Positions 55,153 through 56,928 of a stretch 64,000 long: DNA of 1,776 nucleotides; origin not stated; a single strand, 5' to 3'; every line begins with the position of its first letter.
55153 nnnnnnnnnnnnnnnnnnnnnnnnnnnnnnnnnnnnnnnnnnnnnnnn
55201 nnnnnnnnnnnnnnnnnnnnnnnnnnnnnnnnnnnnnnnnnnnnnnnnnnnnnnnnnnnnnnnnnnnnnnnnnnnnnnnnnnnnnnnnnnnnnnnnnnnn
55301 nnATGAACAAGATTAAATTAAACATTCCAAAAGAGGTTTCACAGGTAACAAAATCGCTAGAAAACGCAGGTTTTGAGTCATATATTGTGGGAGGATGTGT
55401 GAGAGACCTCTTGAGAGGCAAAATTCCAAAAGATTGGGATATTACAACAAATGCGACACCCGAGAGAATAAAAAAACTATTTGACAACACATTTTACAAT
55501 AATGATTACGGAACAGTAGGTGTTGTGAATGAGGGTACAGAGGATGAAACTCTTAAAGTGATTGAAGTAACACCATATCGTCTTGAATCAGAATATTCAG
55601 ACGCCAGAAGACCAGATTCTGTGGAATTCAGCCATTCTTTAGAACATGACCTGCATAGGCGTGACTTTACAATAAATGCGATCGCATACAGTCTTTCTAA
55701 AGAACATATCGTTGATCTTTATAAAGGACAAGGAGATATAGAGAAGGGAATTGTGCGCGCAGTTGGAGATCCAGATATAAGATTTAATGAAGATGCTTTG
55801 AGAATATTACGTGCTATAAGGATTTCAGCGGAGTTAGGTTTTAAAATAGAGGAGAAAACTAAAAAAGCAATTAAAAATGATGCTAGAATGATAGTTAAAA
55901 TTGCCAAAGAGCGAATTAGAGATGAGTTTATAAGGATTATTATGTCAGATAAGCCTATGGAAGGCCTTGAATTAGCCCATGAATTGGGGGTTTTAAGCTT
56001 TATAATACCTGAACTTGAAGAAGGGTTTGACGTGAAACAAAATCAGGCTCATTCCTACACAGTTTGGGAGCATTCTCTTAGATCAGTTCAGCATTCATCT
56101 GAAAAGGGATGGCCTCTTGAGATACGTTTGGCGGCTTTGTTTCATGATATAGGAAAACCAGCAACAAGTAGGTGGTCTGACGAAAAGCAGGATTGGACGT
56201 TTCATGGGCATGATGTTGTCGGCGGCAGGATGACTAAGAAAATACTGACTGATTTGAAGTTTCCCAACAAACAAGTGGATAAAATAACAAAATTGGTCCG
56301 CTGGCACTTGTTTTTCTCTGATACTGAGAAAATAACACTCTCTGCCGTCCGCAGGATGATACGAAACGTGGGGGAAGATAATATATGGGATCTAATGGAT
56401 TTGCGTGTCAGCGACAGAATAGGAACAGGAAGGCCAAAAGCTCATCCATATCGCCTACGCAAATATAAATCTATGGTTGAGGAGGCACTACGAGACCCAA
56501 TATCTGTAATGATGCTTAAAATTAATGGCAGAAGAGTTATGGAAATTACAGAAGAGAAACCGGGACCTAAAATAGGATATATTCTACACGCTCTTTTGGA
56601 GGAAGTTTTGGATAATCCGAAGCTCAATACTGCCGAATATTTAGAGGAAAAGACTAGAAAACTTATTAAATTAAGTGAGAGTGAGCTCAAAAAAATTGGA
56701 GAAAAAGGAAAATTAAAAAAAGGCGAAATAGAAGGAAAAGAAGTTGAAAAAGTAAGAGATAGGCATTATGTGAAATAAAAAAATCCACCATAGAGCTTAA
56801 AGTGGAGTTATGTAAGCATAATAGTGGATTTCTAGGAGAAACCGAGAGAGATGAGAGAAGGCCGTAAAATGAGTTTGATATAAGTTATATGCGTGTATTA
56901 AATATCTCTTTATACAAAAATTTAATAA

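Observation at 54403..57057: Exact 14-bp direct repeat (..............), with an extra partial copy and a second perfect DnaA box, bracketing two tRNAs and cca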

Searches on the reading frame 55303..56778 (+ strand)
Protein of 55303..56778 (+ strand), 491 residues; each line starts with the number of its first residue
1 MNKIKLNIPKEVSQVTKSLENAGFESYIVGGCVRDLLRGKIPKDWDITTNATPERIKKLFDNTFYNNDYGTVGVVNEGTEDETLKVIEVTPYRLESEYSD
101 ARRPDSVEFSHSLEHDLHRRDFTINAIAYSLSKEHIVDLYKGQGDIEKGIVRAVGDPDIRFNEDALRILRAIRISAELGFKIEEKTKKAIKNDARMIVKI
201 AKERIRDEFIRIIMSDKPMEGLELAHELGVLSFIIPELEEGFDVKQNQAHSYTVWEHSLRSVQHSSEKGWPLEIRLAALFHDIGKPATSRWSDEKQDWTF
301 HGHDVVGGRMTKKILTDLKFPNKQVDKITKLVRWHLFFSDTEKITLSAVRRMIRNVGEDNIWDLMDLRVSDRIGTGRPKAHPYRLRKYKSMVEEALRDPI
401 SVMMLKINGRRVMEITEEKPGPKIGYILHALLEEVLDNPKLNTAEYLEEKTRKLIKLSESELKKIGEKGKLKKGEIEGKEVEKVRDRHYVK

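Call 10: search_protein_families(library=pfam, proteins=[window:55303-56778:+])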
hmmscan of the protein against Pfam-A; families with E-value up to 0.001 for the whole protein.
window:55303-56778:+ (491 aa): 4 families
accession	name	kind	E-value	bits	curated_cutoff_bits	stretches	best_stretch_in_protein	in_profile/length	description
PF01743.26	PolyA_pol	-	4.1e-36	124.5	23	1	27-152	2-126/126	Poly A polymerase head domain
PF12627.12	PolyA_pol_RNAbd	-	1.4e-18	66.9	22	1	179-240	1-62/64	Probable RNA and SrmB- binding site of polymerase A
PF01966.28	HD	-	3.1e-13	50.5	22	1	254-348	1-93/116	HD domain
PF13735.12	tRNA_NucTran2_2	-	2.5e-08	34.5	27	1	291-449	3-147/149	tRNA nucleotidyltransferase domain 2 putative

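Call 12: find_related_loci(query=window:55303-56778:+, collection=genome_contigs, flank=10000)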
Query window:55303-56778:+ (491 aa) in genome_contigs; peptide patterns used: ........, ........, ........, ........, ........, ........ (x = any residue, [..] = any of these).
53 stretches matched a pattern; 4 encode a relative of the query (tblastn E <= 1e-3); 4 distinct loci.
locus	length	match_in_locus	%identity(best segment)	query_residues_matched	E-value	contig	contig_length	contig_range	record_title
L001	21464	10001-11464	59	2-490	0e+0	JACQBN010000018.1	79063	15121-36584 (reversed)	MAG: Candidatus Kaiserbacteria bacterium isolate NC_groundwater_943_Pr1_S-0.2um_59_21 Montesol18-Sp2_coassembly_scaffold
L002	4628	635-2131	58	4-490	0e+0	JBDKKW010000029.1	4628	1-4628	MAG: Candidatus Parcubacteria bacterium isolate hopbrook_2019_sw_WHONDRS-S19S_0012_A_bin.19 scaffold_0001891, whole geno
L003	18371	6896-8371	52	1-491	2e-171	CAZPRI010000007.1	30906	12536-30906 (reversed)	MAG TPA_asm: uncultured Candidatus Saccharibacteria bacterium isolate SRP118108_co5_561 genome assembly, contig: NODE_10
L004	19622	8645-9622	28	27-362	7e-27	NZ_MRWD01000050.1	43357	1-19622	Rouxiella silvae strain 213 NODE_50_covk_42.0791_covr_84.09_cutoff_49_, whole genome shotgun sequence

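Call 15: find_encoding_contigs(protein=window:55303-56778:+, flank=10000, max_places=10)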
Protein window:55303-56778:+ (491 aa): 23 contigs read that carry it; 6 places shown.
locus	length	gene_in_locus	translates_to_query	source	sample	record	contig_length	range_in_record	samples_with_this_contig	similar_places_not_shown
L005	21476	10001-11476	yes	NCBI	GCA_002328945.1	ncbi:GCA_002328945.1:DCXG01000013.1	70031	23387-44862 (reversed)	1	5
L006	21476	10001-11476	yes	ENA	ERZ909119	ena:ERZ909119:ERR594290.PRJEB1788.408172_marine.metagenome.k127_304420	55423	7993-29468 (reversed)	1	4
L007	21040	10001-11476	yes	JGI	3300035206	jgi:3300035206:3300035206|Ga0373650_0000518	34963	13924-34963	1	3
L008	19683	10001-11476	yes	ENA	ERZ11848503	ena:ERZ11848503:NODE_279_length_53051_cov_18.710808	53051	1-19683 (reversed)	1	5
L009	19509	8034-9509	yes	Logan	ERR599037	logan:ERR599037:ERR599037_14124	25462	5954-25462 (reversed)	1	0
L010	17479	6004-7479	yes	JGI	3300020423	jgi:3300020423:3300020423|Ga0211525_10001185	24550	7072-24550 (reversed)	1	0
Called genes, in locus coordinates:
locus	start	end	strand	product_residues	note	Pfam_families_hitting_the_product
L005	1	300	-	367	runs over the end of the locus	PF00712:DNA_pol3_beta, PF02767:DNA_pol3_beta_2, PF02768:DNA_pol3_beta_3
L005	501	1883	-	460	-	PF11638:DnaA_N, PF00308:Bac_DnaA, PF01695:IstB_IS21, PF01637:ATPase_2 (weak), PF13173:AAA_14 (weak), PF13401:AAA_22 (weak), PF00004:AAA (weak), PF08299:Bac_DnaA_C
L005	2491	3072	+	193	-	PF00574:CLP_protease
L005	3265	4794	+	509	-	PF12072:RNase_Y_N, PF00013:KH_1 (weak), PF01966:HD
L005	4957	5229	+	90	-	PF00216:Bac_DNA_binding, PF18291:HU-HIG (weak)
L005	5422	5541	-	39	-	-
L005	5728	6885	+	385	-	PF00089:Trypsin (weak), PF13365:Trypsin_2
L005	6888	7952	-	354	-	PF21088:MS_channel_1st, PF00924:MS_channel_2nd, PF21082:MS_channel_3rd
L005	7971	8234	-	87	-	-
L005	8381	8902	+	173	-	-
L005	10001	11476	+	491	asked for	PF01743:PolyA_pol, PF12627:PolyA_pol_RNAbd, PF01966:HD, PF13735:tRNA_NucTran2_2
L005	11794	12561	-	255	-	PF03372:Exo_endo_phos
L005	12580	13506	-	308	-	PF02899:Phage_int_SAM_1, PF13102:Phage_int_SAM_5 (faint), PF13495:Phage_int_SAM_4 (weak), PF00589:Phage_integrase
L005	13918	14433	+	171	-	PF01936:NYN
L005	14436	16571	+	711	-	PF01138:RNase_PH, PF03725:RNase_PH_C (faint), PF01138:RNase_PH, PF00013:KH_1, PF00575:S1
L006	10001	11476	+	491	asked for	PF01743:PolyA_pol, PF12627:PolyA_pol_RNAbd, PF01966:HD, PF13735:tRNA_NucTran2_2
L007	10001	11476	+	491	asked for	PF01743:PolyA_pol, PF12627:PolyA_pol_RNAbd, PF01966:HD, PF13735:tRNA_NucTran2_2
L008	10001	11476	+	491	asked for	PF01743:PolyA_pol, PF12627:PolyA_pol_RNAbd, PF01966:HD, PF13735:tRNA_NucTran2_2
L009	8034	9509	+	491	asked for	PF01743:PolyA_pol, PF12627:PolyA_pol_RNAbd, PF01966:HD, PF13735:tRNA_NucTran2_2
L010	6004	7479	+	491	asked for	PF01743:PolyA_pol, PF12627:PolyA_pol_RNAbd, PF01966:HD, PF13735:tRNA_NucTran2_2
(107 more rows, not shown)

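Call 73: find_homologous_proteins(query=window:55303-56778:+, max_evalue=1e-100)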
Query window:55303-56778:+ (491 aa): 7994 proteins with E <= 1e-100 among 8000 candidates; the best 120 are listed.
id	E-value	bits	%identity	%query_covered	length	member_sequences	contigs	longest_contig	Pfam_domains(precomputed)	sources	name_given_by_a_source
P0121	5.1e-279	944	84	100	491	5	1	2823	PF01743.27,PF12627.13,PF01966.29,PF13735.13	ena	-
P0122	3.5e-278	941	84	100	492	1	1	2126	PF01743.27,PF12627.13,PF01966.29,PF13735.13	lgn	-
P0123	1.3e-277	939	84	99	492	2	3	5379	PF01743.27,PF12627.13,PF01966.29,PF13735.13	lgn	-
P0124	4.5e-272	921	82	100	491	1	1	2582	PF01743.27,PF12627.13,PF01966.29,PF13735.13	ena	-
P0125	9.0e-264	893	80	99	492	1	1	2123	PF01743.27,PF12627.13,PF01966.29,PF13735.13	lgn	-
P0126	4.7e-259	878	78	100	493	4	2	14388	PF01743.27,PF12627.13,PF01966.29,PF13735.13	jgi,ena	-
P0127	2.7e-258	875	80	100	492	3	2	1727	PF01743.27,PF12627.13,PF01966.29,PF13735.13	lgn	-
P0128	3.8e-258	875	79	100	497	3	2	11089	PF01743.27,PF12627.13,PF01966.29,PF13735.13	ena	-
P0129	6.0e-258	874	78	99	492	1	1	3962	PF01743.27,PF12627.13,PF01966.29,PF13735.13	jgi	jgi:tRNA nucleotidyltransferase (CCA-adding enzyme)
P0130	8.0e-258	874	78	100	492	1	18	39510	PF01743.27,PF12627.13,PF01966.29,PF13735.13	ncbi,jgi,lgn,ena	-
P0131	2.5e-257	872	78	99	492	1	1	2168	PF01743.27,PF12627.13,PF01966.29,PF13735.13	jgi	jgi:tRNA nucleotidyltransferase (CCA-adding enzyme)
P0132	6.0e-257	871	78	99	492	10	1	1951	PF01743.27,PF12627.13,PF01966.29,PF13735.13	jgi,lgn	jgi:poly(A) polymerase/tRNA nucleotidyltransferase (CCA-adding enzyme)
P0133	6.3e-257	871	78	100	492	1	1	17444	PF01743.27,PF12627.13,PF01966.29,PF13735.13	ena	-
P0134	4.1e-256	868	78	99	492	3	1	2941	PF01743.27,PF12627.13,PF01966.29,PF13735.13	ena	-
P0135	6.5e-256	868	78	99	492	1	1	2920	PF01743.27,PF12627.13,PF01966.29,PF13735.13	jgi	jgi:tRNA nucleotidyltransferase (CCA-adding enzyme)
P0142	8.4e-253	857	77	100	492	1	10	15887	PF01743.27,PF12627.13,PF01966.29,PF13735.13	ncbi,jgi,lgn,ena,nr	ncbi:MAG: hypothetical protein A2W64_02635 [Candidatus Zambryskibacteria bacterium RIFCSPLOWO2_02_39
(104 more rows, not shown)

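Call 74: find_encoding_contigs(protein=P0123, flank=4000, max_places=1)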
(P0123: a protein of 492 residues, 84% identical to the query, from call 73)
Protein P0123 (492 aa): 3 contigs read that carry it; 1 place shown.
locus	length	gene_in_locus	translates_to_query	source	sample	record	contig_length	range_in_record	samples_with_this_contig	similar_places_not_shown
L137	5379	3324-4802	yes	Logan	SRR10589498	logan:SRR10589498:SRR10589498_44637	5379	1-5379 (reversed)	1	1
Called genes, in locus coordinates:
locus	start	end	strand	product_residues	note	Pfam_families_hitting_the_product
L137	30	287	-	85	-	PF15738:YafQ_toxin (weak)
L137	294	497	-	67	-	-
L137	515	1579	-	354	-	PF21088:MS_channel_1st, PF00924:MS_channel_2nd, PF21082:MS_channel_3rd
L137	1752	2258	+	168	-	-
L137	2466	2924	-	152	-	PF02021:UPF0102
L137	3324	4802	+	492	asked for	PF01743:PolyA_pol, PF12627:PolyA_pol_RNAbd, PF01966:HD, PF13735:tRNA_NucTran2_2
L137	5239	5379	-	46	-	?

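Call 75: find_encoding_contigs(protein=P0126, flank=4000, max_places=1)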
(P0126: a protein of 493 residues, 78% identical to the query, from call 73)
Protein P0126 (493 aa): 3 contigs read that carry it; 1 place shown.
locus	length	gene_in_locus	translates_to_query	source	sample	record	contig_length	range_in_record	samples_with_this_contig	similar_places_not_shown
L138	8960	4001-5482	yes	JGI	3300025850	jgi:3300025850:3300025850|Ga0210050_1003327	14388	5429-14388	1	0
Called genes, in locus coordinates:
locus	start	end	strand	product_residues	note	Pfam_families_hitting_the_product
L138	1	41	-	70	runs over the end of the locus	-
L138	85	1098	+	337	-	-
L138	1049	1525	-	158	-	PF01555:N6_N4_Mtase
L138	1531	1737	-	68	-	PF12844:HTH_19, PF01381:HTH_3, PF13443:HTH_26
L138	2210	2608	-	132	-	PF02021:UPF0102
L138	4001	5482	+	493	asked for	PF01743:PolyA_pol, PF12627:PolyA_pol_RNAbd, PF01966:HD, PF13735:tRNA_NucTran2_2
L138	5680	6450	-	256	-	PF03372:Exo_endo_phos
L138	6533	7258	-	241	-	PF02463:SMC_N (faint), PF00005:ABC_tran, PF13304:AAA_21 (faint)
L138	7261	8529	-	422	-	PF13173:AAA_14, PF13635:DUF4143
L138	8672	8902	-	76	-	PF07927:HicA_toxin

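Call 76: find_encoding_contigs(protein=P0128, flank=4000, max_places=1)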
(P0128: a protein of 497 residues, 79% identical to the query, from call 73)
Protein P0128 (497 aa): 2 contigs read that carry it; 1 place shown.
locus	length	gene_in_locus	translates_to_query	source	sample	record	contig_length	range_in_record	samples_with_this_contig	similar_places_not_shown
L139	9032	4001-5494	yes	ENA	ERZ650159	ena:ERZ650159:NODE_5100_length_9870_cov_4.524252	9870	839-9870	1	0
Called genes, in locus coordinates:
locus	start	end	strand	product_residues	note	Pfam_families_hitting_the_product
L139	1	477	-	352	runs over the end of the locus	PF21088:MS_channel_1st, PF00924:MS_channel_2nd, PF21082:MS_channel_3rd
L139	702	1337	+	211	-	-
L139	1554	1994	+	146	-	-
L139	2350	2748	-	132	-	PF02021:UPF0102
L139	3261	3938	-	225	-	-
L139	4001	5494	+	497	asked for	PF01743:PolyA_pol, PF12627:PolyA_pol_RNAbd, PF01966:HD, PF13735:tRNA_NucTran2_2 (weak)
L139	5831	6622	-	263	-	PF03372:Exo_endo_phos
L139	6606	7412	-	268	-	PF01978:TrmB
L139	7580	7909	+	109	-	-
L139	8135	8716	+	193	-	PF02545:Maf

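Call 77: find_encoding_contigs(protein=P0130, flank=4000, max_places=1)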
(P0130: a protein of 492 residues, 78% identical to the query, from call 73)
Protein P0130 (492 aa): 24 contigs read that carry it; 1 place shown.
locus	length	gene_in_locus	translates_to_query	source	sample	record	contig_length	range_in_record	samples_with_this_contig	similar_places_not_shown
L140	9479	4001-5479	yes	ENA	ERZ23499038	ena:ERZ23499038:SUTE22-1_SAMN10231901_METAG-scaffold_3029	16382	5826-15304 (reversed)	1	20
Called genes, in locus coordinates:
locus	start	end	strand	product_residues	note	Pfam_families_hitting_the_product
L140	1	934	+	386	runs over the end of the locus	PF00089:Trypsin, PF13365:Trypsin_2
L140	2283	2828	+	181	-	-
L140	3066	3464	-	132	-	PF02021:UPF0102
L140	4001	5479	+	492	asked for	PF01743:PolyA_pol, PF12627:PolyA_pol_RNAbd, PF13735:tRNA_NucTran2_2 (faint), PF01966:HD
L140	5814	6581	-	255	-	PF03372:Exo_endo_phos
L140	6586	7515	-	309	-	PF02899:Phage_int_SAM_1, PF13495:Phage_int_SAM_4 (weak), PF00589:Phage_integrase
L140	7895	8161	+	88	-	PF00312:Ribosomal_S15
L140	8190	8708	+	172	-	PF01936:NYN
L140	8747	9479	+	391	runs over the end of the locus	-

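Call 78: find_encoding_contigs(protein=P0133, flank=4000, max_places=1)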
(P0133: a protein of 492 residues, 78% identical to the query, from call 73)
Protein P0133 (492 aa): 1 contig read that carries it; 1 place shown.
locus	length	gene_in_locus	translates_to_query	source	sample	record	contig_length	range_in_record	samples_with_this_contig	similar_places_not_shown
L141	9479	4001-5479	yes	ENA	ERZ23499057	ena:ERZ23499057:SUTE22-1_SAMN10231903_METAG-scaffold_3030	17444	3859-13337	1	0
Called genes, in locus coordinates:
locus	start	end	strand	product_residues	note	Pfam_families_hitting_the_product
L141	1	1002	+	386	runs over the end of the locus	PF00089:Trypsin, PF13365:Trypsin_2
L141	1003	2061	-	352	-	PF21088:MS_channel_1st, PF00924:MS_channel_2nd, PF21082:MS_channel_3rd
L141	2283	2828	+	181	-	-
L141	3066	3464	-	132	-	PF02021:UPF0102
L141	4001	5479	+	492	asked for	PF01743:PolyA_pol, PF12627:PolyA_pol_RNAbd, PF13735:tRNA_NucTran2_2 (faint), PF01966:HD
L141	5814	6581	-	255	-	PF03372:Exo_endo_phos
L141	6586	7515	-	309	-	PF02899:Phage_int_SAM_1, PF13495:Phage_int_SAM_4 (weak), PF00589:Phage_integrase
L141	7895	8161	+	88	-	PF00312:Ribosomal_S15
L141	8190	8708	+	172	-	PF01936:NYN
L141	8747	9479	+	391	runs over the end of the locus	-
